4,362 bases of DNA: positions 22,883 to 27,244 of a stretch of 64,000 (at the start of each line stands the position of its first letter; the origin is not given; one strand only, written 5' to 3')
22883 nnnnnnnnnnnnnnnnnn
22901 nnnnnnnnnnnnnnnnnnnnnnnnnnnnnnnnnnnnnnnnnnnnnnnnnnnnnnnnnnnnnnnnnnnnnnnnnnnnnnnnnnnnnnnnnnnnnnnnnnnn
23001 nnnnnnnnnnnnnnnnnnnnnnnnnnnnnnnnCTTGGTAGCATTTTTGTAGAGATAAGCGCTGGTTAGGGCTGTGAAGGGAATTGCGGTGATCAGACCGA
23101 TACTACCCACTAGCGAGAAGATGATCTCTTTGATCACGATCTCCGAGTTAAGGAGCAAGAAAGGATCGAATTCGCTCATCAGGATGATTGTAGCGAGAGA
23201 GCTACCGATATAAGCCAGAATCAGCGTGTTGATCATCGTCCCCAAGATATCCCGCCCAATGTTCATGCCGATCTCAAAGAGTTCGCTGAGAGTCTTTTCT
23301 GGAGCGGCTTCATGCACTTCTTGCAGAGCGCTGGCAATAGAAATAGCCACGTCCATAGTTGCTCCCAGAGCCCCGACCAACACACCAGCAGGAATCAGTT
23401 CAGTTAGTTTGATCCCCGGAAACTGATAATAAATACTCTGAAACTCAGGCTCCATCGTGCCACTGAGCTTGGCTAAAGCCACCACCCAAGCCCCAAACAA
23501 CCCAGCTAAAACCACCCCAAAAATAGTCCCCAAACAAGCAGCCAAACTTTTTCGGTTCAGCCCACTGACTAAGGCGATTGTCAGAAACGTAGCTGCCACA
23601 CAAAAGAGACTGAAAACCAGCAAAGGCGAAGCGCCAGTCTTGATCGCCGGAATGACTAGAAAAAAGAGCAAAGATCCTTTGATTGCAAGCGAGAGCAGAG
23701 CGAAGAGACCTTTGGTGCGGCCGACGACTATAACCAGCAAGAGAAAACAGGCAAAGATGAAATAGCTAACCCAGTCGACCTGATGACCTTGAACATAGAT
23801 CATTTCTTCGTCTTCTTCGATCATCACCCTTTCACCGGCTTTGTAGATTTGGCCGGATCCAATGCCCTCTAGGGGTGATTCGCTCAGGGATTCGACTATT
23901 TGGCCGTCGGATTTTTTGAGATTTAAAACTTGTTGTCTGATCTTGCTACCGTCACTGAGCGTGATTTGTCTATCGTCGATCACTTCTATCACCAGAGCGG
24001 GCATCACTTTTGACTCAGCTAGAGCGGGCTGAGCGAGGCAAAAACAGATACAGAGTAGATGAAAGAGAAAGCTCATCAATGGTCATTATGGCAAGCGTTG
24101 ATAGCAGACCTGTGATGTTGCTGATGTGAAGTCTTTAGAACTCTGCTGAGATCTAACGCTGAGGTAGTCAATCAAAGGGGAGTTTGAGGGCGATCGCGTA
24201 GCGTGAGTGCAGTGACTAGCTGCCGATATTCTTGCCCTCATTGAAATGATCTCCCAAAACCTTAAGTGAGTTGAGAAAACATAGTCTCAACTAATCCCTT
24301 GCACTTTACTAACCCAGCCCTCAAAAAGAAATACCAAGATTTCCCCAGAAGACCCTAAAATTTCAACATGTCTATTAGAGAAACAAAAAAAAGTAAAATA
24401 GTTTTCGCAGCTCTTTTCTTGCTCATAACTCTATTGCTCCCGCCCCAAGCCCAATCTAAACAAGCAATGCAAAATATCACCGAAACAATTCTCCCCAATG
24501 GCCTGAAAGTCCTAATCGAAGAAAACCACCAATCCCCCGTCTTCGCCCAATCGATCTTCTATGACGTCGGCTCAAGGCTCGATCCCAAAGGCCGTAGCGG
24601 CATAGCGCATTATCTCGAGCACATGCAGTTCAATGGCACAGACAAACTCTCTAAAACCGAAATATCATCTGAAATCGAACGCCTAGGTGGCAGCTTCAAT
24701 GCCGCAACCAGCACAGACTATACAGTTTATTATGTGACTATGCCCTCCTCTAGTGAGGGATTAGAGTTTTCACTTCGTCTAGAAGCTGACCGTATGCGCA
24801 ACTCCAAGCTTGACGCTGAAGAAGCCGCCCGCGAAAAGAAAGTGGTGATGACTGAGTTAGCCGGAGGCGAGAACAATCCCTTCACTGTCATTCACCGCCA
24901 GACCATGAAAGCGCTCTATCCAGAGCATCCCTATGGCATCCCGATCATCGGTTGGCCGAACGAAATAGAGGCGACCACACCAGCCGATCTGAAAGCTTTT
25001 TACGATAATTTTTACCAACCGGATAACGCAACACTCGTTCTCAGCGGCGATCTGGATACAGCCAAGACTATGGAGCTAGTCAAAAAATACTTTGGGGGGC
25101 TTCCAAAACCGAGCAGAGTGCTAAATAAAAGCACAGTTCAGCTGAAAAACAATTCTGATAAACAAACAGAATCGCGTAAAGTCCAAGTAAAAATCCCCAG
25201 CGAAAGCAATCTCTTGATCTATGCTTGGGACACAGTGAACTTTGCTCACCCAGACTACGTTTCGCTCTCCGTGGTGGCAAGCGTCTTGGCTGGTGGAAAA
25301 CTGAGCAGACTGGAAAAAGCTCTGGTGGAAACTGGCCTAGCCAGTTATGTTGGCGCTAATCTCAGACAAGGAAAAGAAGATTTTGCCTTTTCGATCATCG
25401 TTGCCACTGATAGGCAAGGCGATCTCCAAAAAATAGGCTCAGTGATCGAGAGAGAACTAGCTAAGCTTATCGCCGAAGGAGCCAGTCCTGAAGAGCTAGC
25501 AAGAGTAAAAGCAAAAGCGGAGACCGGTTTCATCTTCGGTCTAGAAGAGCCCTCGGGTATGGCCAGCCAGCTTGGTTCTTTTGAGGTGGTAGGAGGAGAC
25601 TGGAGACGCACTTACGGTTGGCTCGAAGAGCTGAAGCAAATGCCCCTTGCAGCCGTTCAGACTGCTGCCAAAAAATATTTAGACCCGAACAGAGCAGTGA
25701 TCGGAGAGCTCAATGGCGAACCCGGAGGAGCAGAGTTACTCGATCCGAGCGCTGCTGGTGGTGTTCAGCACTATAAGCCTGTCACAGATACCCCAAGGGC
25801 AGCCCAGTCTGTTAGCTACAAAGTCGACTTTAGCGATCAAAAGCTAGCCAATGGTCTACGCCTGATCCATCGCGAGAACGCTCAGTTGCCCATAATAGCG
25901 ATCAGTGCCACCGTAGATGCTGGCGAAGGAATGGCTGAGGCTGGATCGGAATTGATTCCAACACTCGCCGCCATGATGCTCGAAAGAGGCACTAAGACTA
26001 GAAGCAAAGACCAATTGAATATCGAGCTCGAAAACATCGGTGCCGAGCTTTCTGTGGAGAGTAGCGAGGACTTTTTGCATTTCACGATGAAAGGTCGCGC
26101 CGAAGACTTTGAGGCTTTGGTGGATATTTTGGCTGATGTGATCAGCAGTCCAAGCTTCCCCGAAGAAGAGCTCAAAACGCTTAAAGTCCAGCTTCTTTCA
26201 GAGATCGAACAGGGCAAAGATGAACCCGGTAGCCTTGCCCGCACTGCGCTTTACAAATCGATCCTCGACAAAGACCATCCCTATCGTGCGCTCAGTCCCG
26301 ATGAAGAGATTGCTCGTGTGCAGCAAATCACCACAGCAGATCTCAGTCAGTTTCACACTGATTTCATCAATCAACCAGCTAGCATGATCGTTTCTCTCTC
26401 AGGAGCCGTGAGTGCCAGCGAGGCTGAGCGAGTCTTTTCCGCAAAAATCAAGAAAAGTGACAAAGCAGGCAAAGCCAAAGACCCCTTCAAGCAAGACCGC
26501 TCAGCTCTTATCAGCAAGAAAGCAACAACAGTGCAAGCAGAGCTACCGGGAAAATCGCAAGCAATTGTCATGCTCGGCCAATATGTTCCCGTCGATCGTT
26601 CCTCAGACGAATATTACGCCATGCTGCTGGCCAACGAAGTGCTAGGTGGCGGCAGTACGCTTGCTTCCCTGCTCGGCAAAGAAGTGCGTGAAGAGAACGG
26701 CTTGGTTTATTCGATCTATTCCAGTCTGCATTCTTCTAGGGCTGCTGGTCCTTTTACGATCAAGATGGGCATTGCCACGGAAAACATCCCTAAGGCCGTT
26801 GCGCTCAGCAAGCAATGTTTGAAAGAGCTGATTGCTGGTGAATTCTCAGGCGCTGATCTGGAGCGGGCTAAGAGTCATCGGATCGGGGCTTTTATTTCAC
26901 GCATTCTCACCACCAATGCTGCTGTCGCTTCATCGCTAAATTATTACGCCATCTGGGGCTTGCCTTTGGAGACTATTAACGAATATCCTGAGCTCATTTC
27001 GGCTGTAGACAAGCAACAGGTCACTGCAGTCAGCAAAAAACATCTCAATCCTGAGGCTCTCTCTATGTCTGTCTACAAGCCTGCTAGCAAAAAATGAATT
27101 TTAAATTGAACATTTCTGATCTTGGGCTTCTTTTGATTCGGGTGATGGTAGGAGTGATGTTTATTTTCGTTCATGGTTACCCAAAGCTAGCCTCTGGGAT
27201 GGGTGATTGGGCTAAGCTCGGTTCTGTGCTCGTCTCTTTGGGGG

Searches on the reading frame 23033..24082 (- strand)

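Call 66: search_protein_families(library=pfam, proteins=[window:23033-24082:-], max_evalue=0.00001)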
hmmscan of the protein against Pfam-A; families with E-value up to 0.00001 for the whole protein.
window:23033-24082:- (350 aa): 1 family
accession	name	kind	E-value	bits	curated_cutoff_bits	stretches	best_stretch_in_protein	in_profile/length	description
PF07907.16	YibE_F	-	2.8e-69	233.7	27.2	1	107-342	2-240/241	YibE/F-like protein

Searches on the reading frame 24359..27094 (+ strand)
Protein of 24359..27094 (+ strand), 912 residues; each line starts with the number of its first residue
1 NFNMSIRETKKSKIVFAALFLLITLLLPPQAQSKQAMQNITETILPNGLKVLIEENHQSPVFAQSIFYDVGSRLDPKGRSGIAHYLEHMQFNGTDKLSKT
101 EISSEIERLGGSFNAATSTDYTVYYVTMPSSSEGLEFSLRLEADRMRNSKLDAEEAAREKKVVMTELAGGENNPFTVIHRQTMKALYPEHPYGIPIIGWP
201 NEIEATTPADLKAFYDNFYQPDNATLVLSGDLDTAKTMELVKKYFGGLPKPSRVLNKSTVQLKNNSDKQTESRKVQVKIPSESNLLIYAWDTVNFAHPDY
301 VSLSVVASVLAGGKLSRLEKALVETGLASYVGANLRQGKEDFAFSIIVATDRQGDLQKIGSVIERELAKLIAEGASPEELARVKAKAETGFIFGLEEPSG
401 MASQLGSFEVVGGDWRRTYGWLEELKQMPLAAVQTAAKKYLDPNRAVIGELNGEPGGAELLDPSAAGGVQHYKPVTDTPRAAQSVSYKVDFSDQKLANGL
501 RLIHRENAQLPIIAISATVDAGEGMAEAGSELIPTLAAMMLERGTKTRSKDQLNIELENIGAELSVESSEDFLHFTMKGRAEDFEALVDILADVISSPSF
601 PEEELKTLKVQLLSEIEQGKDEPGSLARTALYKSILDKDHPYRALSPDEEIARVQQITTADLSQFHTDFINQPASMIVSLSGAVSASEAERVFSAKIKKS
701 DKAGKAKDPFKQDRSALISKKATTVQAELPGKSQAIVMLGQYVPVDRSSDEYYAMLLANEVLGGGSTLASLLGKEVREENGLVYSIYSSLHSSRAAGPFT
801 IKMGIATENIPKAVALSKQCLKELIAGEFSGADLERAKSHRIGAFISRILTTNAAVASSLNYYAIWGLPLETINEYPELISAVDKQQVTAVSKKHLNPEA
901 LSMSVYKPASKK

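Call 67: search_protein_families(library=pfam, proteins=[window:24359-27094:+], max_evalue=0.00001)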
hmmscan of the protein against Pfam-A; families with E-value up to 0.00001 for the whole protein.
window:24359-27094:+ (912 aa): 2 families
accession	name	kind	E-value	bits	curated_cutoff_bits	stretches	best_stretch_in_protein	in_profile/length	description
PF05193.26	Peptidase_M16_C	-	2e-56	191.1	23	2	207-385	3-179/181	Peptidase M16 inactive domain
PF00675.25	Peptidase_M16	-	3e-44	151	22.3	2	50-197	1-146/149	Insulinase (Peptidase family M16)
